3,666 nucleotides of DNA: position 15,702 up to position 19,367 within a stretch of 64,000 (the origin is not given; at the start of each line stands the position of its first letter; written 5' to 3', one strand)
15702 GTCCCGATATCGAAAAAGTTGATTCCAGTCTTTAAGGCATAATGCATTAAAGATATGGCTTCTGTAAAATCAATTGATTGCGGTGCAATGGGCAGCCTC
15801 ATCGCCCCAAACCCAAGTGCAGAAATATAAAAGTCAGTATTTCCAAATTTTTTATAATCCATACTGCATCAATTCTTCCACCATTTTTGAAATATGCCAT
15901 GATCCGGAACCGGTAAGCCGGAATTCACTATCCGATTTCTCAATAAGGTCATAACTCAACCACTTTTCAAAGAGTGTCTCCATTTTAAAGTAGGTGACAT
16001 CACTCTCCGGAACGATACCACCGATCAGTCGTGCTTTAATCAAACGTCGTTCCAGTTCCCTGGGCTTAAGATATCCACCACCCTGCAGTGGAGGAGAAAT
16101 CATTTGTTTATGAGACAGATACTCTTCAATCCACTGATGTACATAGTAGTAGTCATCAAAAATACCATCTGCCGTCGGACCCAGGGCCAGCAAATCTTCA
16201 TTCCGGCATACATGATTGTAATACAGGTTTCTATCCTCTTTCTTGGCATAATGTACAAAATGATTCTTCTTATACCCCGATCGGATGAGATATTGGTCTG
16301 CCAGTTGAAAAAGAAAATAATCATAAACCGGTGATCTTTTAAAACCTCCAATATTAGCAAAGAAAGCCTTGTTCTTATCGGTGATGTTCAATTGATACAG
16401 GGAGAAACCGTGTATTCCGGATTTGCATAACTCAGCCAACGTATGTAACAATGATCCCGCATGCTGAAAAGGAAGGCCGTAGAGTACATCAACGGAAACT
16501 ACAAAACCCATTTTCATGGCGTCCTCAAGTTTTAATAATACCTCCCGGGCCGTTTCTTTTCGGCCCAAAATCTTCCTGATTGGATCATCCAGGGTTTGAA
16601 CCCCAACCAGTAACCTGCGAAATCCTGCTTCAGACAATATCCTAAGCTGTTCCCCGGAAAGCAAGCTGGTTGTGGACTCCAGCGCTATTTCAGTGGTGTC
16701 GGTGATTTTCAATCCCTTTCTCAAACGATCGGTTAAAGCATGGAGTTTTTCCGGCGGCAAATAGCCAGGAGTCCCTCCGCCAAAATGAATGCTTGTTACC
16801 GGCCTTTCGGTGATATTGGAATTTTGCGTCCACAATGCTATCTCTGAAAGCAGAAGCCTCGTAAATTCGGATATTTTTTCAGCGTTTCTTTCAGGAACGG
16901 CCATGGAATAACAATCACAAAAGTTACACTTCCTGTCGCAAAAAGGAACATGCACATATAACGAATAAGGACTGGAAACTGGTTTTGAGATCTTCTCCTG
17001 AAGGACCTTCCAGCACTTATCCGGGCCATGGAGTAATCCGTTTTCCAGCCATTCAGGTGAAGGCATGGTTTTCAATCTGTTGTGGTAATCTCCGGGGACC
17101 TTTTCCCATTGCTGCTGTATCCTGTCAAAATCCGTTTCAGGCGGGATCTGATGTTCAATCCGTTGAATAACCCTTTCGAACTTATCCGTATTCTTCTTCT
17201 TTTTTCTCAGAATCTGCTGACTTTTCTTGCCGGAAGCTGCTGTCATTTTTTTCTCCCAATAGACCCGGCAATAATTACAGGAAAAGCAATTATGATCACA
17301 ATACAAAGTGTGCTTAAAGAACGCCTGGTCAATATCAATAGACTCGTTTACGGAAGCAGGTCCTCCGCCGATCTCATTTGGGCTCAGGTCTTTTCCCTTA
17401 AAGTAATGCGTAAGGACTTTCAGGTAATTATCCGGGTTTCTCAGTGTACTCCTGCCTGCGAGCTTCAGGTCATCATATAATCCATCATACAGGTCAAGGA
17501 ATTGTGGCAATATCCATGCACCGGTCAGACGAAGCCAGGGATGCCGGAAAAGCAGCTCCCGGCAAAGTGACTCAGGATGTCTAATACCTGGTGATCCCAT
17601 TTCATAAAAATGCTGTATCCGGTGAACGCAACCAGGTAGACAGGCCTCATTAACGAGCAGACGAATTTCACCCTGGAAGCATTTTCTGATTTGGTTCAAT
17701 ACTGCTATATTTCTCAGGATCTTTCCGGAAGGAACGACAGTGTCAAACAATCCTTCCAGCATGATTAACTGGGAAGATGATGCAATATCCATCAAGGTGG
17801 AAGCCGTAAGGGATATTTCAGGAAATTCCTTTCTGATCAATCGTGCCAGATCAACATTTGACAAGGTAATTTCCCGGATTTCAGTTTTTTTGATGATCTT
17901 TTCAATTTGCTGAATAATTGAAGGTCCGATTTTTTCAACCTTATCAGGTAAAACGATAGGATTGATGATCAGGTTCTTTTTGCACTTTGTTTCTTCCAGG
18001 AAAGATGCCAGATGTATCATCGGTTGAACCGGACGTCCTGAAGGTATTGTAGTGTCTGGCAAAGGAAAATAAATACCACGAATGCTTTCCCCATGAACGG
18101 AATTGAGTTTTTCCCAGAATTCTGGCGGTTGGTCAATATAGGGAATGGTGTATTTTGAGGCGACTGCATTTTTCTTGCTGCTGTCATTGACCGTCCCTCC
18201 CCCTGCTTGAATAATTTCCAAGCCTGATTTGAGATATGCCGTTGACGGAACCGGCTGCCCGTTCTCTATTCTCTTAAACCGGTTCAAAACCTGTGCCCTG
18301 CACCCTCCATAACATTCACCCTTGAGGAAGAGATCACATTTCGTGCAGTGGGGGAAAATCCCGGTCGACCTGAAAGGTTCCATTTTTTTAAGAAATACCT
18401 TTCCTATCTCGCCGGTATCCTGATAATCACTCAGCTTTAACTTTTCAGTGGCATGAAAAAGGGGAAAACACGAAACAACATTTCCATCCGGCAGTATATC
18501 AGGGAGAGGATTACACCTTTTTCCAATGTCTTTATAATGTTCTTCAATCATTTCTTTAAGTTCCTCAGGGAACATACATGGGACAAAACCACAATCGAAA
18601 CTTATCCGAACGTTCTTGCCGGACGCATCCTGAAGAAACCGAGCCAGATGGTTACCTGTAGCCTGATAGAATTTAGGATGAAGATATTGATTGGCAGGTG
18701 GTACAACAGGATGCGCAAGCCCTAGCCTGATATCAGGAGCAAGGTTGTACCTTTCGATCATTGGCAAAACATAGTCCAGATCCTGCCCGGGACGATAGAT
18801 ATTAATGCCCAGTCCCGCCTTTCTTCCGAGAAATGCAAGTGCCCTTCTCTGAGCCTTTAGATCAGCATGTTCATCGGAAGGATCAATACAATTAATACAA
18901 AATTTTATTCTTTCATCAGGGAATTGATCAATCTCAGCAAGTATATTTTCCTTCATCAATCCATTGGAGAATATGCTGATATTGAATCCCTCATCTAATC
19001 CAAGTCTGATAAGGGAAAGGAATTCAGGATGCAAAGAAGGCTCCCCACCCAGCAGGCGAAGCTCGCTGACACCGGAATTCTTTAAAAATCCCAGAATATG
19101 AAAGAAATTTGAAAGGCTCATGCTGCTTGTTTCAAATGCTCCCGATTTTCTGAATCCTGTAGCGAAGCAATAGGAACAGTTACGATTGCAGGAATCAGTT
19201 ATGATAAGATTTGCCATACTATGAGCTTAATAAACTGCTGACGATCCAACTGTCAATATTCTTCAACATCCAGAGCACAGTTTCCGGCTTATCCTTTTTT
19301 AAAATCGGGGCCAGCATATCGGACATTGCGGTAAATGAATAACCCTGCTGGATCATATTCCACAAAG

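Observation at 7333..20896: Convergent two-operon cluster: six radical-SAM domains, two PqqD-like proteins and a 22-Cys precursor-like ORF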

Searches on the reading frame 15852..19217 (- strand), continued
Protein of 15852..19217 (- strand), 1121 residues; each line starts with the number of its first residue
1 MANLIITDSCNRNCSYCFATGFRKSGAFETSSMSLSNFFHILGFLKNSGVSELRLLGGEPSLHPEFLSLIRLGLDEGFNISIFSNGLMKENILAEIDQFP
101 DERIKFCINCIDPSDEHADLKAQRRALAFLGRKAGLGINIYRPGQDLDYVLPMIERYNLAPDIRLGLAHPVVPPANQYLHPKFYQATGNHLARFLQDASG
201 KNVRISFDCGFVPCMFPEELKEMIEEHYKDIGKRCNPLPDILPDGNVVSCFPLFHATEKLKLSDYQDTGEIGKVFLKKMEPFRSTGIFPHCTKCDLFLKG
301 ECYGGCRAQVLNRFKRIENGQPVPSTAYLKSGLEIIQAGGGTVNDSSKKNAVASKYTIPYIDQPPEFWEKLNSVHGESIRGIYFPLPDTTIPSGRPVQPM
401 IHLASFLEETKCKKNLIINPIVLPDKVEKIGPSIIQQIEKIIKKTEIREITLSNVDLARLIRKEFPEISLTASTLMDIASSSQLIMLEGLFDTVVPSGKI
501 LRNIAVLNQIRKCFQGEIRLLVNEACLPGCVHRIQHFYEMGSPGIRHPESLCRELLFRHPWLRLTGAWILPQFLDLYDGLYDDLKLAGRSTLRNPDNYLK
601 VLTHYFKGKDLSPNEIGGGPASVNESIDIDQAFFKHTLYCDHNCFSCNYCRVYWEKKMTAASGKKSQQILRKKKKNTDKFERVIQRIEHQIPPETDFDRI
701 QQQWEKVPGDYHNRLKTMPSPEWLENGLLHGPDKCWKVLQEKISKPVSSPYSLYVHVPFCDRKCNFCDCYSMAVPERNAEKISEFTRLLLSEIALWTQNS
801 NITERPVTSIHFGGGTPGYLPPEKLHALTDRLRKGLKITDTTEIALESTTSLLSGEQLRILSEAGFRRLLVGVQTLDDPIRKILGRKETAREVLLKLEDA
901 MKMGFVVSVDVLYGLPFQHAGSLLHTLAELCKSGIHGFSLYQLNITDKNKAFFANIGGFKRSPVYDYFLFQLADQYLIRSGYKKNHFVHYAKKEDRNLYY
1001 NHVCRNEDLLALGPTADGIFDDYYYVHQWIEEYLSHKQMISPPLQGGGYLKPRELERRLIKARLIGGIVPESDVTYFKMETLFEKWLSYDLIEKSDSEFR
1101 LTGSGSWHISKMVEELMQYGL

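Call 35: search_protein_families(library=ncbifam, proteins=[L004:6205-7737:+, L004:7819-8280:+, L004:12366-15053:+, L001:2739-3239:+, L001:5191-5664:+], max_evalue=0.01)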
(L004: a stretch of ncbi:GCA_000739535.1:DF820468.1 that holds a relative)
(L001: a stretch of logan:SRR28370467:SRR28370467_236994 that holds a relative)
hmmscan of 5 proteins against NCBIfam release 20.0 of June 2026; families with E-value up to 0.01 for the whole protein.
L004:6205-7737:+ (510 aa): 2 families
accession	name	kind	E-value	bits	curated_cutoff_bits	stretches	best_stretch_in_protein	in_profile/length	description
TIGR02608.1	delta_60_rpt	domain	1.8e-06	27.7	76.5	0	246-267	1-22/55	delta-60 repeat domain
NF008258.1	PRK11028.1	equivalog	0.0011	18.1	370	0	286-312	227-254/330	6-phosphogluconolactonase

L004:7819-8280:+ (153 aa): 2 families
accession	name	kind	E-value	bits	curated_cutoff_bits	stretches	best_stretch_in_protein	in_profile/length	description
TIGR03859.1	PQQ_PqqD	equivalog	0.0023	17.8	46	1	83-133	26-75/81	pyrroloquinoline quinone biosynthesis peptide chaperone PqqD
NF050149.1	RiPP_bind_ApyI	equivalog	0.005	16.1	200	1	47-117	175-239/260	RiPP maturation protein ApyI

L004:12366-15053:+ (895 aa): 72 families (the best 25 are shown)
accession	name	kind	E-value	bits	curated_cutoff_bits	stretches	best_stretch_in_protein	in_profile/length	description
TIGR04107.1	rSAM_HutW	equivalog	9.4e-65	219.1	400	1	502-892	16-414/419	heme anaerobic degradation radical SAM methyltransferase ChuW/HutW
NF006067.1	PRK08208.1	equivalog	2.6e-43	148.6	380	1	517-802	27-307/427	STM4012 family radical SAM protein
TIGR00538.1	hemN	equivalog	1.9e-39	135.8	324.95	1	508-772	34-294/454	oxygen-independent coproporphyrinogen III oxidase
TIGR00539.1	hemN_rel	equivalog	4.5e-38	131.3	205.4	1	526-797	1-265/361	radical SAM family heme chaperone HemW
TIGR03994.1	rSAM_HemZ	equivalog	1.2e-33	116.9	321.4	1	516-757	75-314/401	coproporphyrinogen dehydrogenase HemZ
NF006064.0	PRK08207.2-2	equivalog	7e-27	94.5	504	1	523-735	142-352/465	coproporphyrinogen III oxidase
NF005133.0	PRK06582.1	equivalog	1.6e-24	86.6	597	1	522-792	8-274/390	coproporphyrinogen III oxidase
NF047865.1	rSAM_PapB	equivalog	9.8e-24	84.2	340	1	88-411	4-318/330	PapB family radical SAM/SPASM ranthipeptide maturase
NF006060.0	PRK08207.1-3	equivalog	1.8e-22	79.8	653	1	520-718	144-348/477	coproporphyrinogen III oxidase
NF006385.0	PRK08629.1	equivalog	8.1e-22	77.6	355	1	525-732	52-249/439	coproporphyrinogen III oxidase family protein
TIGR03942.1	sulfatase_rSAM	equivalog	1.2e-20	73.9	349.45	1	94-412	8-327/363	anaerobic sulfatase maturase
NF006061.0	PRK08207.1-4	equivalog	1.9e-20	73.1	702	1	524-740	172-391/501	coproporphyrinogen III oxidase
TIGR03978.1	rSAM_paired_1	equivalog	6.1e-20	71.4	370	1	72-324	67-312/466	His-Xaa-Ser system radical SAM maturase HxsB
TIGR03906.1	quino_hemo_SAM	equivalog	1e-19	70.5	453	1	14-280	22-285/467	quinohemoprotein amine dehydrogenase maturation protein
NF041718.1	rSAM_phane_AMC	equivalog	6e-18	65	425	1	94-307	13-217/362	cyclophane-forming radical SAM peptide maturase AmcB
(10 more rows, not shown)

L001:2739-3239:+ (166 aa): 1 family
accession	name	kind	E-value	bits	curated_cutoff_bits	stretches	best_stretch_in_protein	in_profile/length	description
TIGR01409.1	TAT_signal_seq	domain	0.00041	20.6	16.7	1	50-68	2-20/29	twin-arginine translocation signal domain-containing protein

L001:5191-5664:+ (157 aa): 0 families

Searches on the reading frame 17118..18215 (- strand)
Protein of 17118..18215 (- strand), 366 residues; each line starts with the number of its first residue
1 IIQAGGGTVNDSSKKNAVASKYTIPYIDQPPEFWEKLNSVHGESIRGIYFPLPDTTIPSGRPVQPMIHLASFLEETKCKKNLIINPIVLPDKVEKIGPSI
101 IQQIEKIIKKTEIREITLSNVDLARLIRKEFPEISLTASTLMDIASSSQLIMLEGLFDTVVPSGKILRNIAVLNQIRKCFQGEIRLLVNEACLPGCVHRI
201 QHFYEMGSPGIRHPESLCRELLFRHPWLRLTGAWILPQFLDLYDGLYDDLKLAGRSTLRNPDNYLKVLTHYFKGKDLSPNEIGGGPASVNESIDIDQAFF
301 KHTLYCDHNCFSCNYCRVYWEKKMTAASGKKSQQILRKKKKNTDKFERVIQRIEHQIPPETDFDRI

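Call 52: predict_structure(alignment_id=A3)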
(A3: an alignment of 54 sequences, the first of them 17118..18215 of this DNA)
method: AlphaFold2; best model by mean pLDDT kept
length: 366 residues; sequences in the alignment: 54
mean_pLDDT: 91.0   pTM: 0.84
mean pLDDT of the five models: 91.0, 90.4, 90.3, 89.7, 89.5
residues with pLDDT >= 90: 270; 70-90: 76; 50-70: 6; < 50: 14
segments of 3 or more residues with pLDDT < 50: 1-14
pLDDT, mean of each block of 10 residues (from residue 1): 41 59 97 98 97 87 92 97 95 97 97 97 98 98 97 97 97 98 96 93 91 89 94 96 97 87 96 95 83 95 94 95 91 79 85 88 76
secondary structure, 60 per line:
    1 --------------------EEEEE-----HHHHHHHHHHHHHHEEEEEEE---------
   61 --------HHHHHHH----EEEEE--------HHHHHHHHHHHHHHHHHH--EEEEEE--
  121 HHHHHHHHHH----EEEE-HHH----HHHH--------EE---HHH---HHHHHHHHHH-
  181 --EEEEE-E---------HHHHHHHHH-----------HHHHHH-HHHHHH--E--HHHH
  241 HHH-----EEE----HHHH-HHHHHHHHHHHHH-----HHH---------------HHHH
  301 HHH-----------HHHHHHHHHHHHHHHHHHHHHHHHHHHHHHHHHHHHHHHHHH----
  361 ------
elements in order: E21-25 H31-44 E45-51 H69-75 E80-84 H93-110 E113-118 H121-130 E135-138 H147-150 H170-179 E183-187 H199-207 H219-224 H226-231 H237-243 E249-251 H256-259 H261-273 H297-303 H315-356

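Call 54: fold_search(model_id=the predicted structure, library=pdb)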
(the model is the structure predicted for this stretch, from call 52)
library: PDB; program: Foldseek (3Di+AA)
matches with E <= 10: 1372; with E <= 0.001: 10
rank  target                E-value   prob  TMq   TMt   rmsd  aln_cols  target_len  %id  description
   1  5d88                  2.2e-09  1.00  0.48  0.69   4.9       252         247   12  The Structure of the U32 Peptidase Mk0906 (released 2015-12-02)
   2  5gvh                  2.0e-04  1.00  0.29  0.34   9.0       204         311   10  Structure of FabK from Thermotoga maritima (released 2017-06-07)
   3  5gvj_A                4.5e-04  0.99  0.32  0.39  12.3       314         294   12  Structure of FabK (M276A) mutant from Thermotoga maritima (released 2017-04-26)
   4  1geq_B                5.8e-04  1.00  0.36  0.50   8.4       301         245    9  Entropic stabilization of the tryptophan synthase A-subunit from a hyperthermophile, pyrococcus furiosus: X-ray analys (released 2000-12-13)
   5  1wue_A                6.9e-04  1.00  0.30  0.29  12.5       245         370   14  Crystal structure of protein GI:29375081, unknown member of enolase superfamily from enterococcus faecalis V583 (released 2004-12-21)
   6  1tjr_B                7.8e-04  0.99  0.30  0.41   9.2       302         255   11  Crystal structure of wild-type BX1 complexed with a sulfate ion (released 2005-08-30)
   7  2trs_A                7.8e-04  0.96  0.28  0.35  11.7       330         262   10  CRYSTAL STRUCTURES OF MUTANT (BETAK87T) TRYPTOPHAN SYNTHASE ALPHA2 BETA2 COMPLEX WITH LIGANDS BOUND TO THE ACTIVE SITE (released 1997-04-01)
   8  3qh2_A                8.3e-04  1.00  0.33  0.57   9.2       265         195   11  Crystal structure of TenI from Bacillus subtilis complexed with product cThz-P (released 2011-05-25)
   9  2clp_I                8.8e-04  1.00  0.37  0.41   8.7       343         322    9  Crystal structure of human aflatoxin B1 aldehyde reductase member 3 (released 2006-05-12)
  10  8k7o                  9.4e-04  1.00  0.36  0.53   8.5       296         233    9  De novo design protein -T03 (released 2024-07-31)
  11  1wdw_K                1.1e-03  1.00  0.29  0.43   9.1       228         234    9  Structural basis of mutual activation of the tryptophan synthase a2b2 complex from a hyperthermophile, Pyrococcus furi (released 2005-07-12)
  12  3qh2_B                1.1e-03  1.00  0.33  0.56   9.1       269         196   12  Crystal structure of TenI from Bacillus subtilis complexed with product cThz-P (released 2011-05-25)
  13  2dzs_A                1.3e-03  1.00  0.32  0.45   8.8       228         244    9  Structure of mutant tryptophan synthase alpha-subunit (E103A) from a hyperthermophile, Pyrococcus furiosus (released 2007-08-28)
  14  5e0k_K                1.6e-03  1.00  0.35  0.50   8.4       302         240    9  X-ray crystal structure of tryptophan synthase complex from Pyrococcus furiosus at 2.76 A (released 2015-11-11)
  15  3iwp_E                1.7e-03  1.00  0.32  0.46   8.4       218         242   13  Crystal structure of human copper homeostasis protein CutC (released 2009-11-10)
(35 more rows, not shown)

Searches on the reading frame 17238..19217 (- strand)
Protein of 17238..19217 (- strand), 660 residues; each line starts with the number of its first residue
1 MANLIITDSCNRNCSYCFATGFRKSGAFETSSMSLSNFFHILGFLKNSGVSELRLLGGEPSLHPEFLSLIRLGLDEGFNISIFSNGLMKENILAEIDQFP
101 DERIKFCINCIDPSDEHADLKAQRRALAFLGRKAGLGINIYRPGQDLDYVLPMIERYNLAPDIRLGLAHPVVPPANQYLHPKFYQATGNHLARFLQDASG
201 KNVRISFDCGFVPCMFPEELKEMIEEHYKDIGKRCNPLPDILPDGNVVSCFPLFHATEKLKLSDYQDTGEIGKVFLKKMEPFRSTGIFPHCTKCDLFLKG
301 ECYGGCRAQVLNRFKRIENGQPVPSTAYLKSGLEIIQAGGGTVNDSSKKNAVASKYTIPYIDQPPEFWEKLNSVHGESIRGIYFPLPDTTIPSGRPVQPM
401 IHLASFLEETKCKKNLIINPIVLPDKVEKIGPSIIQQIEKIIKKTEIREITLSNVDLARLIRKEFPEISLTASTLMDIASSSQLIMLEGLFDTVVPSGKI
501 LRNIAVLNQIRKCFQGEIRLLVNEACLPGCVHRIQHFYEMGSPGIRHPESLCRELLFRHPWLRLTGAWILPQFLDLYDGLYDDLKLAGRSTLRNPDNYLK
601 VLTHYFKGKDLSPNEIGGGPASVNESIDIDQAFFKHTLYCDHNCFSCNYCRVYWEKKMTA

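Call 25: find_related_loci(query=A2, collection=genome_contigs, flank=10000)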
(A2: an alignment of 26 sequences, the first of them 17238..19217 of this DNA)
Query A2 (660 aa) in genome_contigs; peptide patterns used: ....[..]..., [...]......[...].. (x = any residue, [..] = any of these).
168 stretches matched a pattern; 133 encode a relative of the query (tblastn E <= 1e-3); the best 80 are kept; 80 distinct loci.
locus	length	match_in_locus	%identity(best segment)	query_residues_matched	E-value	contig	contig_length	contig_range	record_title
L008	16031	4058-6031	55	1-659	0e+0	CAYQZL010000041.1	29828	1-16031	MAG TPA_asm: uncultured Rikenellaceae bacterium isolate binchicken_co43_356 genome assembly, contig: NODE_2474_length_29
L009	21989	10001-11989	45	1-659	0e+0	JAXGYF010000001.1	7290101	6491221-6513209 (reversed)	MAG: Candidatus Vecturithrix sp. isolate AnMBR.bin507 bin507_1, whole genome shotgun sequence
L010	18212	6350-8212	44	1-660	0e+0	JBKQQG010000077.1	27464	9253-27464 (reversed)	MAG: Bryobacteraceae bacterium isolate MGr1A1B1C__bin_88 MGr1A1B1C_000000208918, whole genome shotgun sequence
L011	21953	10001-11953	44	1-654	0e+0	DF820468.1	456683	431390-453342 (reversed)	Bacterium UASB270 DNA, scaffold: UASB270_scaffold_6, whole genome shotgun sequence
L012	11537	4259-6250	43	1-659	0e+0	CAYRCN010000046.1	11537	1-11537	MAG TPA_asm: uncultured bacterium isolate binchicken_co89_629 genome assembly, contig: NODE_11121_length_11537_cov_9.171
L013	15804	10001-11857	43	1-656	2e-179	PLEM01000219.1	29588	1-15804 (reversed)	MAG: Bryobacterales bacterium isolate fen_235 73.20111000_E3D.16_contig_8842, whole genome shotgun sequence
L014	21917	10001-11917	43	1-660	2e-178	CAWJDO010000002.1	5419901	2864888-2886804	MAG: Bryobacterales bacterium isolate MFD06435.bin.1.198 genome assembly, contig: contig_17008, whole genome shotgun seq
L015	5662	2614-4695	41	1-658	0e+0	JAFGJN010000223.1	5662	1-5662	MAG: candidate division KSB1 bacterium isolate Zod_Metabat.28 k87_7612689, whole genome shotgun sequence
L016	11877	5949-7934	42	1-657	3e-178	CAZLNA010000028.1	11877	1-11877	MAG TPA_asm: uncultured Desulfobacula sp. isolate binchicken_co56_24 genome assembly, contig: NODE_1630_length_11877_cov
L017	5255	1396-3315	42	1-657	0e+0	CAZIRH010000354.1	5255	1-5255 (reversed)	MAG TPA_asm: uncultured Solibacteraceae bacterium isolate binchicken_co376_52 genome assembly, contig: NODE_22693_length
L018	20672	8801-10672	42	1-659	4e-176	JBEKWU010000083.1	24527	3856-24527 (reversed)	MAG: Bryobacteraceae bacterium isolate SPRUCE 635 SPRUCE_635_83, whole genome shotgun sequence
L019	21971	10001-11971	41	1-655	1e-171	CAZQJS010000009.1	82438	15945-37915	MAG TPA_asm: uncultured Desulfobacterales bacterium isolate binchicken_co67_68 genome assembly, contig: NODE_180_length_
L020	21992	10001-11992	42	1-660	9e-171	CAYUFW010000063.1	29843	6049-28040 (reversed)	MAG TPA_asm: uncultured Pirellulaceae bacterium isolate SRP239243_co2_373 genome assembly, contig: NODE_2287_length_2984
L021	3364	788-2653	42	1-656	6e-180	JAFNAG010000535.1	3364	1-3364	MAG: Acidobacteria bacterium isolate CTSoil_012 scaffold_72383, whole genome shotgun sequence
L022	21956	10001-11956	42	1-660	1e-169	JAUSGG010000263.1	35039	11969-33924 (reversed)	MAG: Armatimonadota bacterium isolate E14_metabat.bin.108 E14_k141_1155481, whole genome shotgun sequence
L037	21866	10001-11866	37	1-654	2e-151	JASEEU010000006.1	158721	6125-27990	MAG: Anaerosomatales bacterium isolate Yes46-06 NODE_6_length_158721_cov_16.534210, whole genome shotgun sequence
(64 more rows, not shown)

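Call 35: search_protein_families(library=ncbifam, proteins=[L037:4470-4952:+], max_evalue=0.01)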
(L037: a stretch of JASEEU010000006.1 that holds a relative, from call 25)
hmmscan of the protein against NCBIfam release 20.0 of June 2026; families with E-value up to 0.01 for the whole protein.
L037:4470-4952:+ (161 aa): 2 families
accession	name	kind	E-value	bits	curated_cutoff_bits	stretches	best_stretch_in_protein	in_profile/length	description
NF033845.1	MSCRAMM_ClfB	exception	0.00067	17.7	999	1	48-149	542-644/871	MSCRAMM family adhesin clumping factor ClfB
TIGR01409.1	TAT_signal_seq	domain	0.0039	17.5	16.7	1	31-50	1-20/29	twin-arginine translocation signal domain-containing protein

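Call 43: search_solved_structures(query=A2, max_evalue=1)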
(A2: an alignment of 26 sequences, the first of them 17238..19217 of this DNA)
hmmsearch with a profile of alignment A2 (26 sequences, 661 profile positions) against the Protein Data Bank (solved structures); distinct sequences matched with E-value up to 1: 35.
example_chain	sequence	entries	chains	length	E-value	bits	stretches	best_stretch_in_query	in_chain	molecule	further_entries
6efn_A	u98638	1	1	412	2.6e-10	42.7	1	4-156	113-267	Sporulation killing factor maturation protein SkfB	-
2fb2_A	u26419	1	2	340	8.6e-09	37.6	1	4-144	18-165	Molybdenum cofactor biosynthesis protein A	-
1tv7_A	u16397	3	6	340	9.8e-09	37.4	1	4-144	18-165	Molybdenum cofactor biosynthesis protein A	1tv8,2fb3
7vob_C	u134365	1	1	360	1.5e-08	36.9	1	6-111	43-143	Cytosylglucuronate decarboxylase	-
7voc_C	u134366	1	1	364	1.5e-08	36.8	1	6-111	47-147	Cytosylglucuronate decarboxylase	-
5wgg_A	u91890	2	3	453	1.7e-08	36.7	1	4-102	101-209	Radical SAM domain protein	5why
9dfu_A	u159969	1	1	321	3.1e-08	35.8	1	3-91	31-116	Radical SAM core domain-containing protein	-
8wm2_A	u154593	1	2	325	3.3e-08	35.7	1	4-116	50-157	Fe-S radical SAM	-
9dfn_A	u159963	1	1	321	4e-08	35.4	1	3-91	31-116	Radical SAM core domain-containing protein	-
7tol_A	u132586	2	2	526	5.1e-08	35.1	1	1-103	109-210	glycerol dibiphytanyl glycerol tetraether - macrocyclic archaeol synthase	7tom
6b4c_A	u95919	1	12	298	4.9e-07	31.8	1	3-97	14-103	Viperin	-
9dgw_A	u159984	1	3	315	5.5e-07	31.7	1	3-97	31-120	Radical SAM core domain-containing protein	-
9dfw_A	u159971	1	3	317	5.6e-07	31.6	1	3-97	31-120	Radical SAM core domain-containing protein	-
7n7i_A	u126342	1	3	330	6e-07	31.5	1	3-97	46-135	Viperin-like enzyme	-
6c8v_A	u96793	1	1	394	1.5e-06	30.2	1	6-312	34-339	Coenzyme PQQ synthesis protein E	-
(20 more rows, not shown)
